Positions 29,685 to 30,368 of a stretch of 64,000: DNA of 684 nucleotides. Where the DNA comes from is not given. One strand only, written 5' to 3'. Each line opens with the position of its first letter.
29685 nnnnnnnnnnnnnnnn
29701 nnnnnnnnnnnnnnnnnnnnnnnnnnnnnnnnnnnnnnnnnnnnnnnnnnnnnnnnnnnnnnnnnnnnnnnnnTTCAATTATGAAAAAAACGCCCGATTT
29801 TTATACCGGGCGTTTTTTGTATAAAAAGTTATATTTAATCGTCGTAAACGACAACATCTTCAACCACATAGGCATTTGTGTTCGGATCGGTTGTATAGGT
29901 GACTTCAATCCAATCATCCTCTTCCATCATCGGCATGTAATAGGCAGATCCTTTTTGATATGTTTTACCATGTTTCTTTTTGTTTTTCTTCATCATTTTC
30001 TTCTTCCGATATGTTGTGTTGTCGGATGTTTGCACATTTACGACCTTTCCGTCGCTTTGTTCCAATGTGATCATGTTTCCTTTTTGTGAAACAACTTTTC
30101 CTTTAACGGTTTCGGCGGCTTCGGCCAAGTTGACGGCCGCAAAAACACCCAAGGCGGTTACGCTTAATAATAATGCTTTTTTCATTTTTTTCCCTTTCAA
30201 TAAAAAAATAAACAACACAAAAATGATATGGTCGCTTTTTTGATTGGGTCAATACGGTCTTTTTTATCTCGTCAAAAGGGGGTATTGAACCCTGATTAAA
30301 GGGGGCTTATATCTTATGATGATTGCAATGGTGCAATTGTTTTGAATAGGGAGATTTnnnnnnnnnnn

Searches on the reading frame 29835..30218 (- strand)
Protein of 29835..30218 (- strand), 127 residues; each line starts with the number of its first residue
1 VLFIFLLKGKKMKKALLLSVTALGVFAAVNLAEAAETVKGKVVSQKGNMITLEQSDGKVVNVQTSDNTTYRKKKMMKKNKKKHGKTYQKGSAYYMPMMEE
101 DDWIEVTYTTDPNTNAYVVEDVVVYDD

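Call 3: search_protein_families(library=pfam, proteins=[window:29835-30218:-], max_evalue=0.01)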
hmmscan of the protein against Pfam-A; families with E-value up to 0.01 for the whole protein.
window:29835-30218:- (127 aa): 1 family
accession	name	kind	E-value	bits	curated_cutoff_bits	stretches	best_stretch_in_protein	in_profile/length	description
PF02736.25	Myosin_N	-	0.0078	16.5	27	0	38-66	16-44/45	Myosin N-terminal SH3-like domain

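Call 4: search_protein_families(library=ncbifam, proteins=[window:29835-30218:-], max_evalue=0.01)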
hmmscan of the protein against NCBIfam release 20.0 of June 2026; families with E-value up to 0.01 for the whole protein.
window:29835-30218:- (127 aa): 3 families
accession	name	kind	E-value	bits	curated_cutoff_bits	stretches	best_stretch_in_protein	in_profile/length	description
NF040942.2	hypo_ExtJ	equivalog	2.2e-06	27.9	52.5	1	12-81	1-69/77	selenite/tellurite reduction operon protein ExtJ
NF041385.1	Dggglyphlred_Halo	equivalog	0.0029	16.2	700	1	34-121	58-146/405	digeranylgeranylglycerophospholipid reductase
NF041655.1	MM0924_fam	subfamily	0.0076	15.9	45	0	34-62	19-47/57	MM0924 family protein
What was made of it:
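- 29835..30182 (-): Small secreted protein (116 aa from ATG 30182; signal peptide, TTYRKKK basic stretch, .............VYDD acidic C-terminus), transcribed divergently from aaxB. No Pfam family; only a weak ExtJ hit of 27.9 bits against a cutoff of 52.5 (calls 3, 4).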
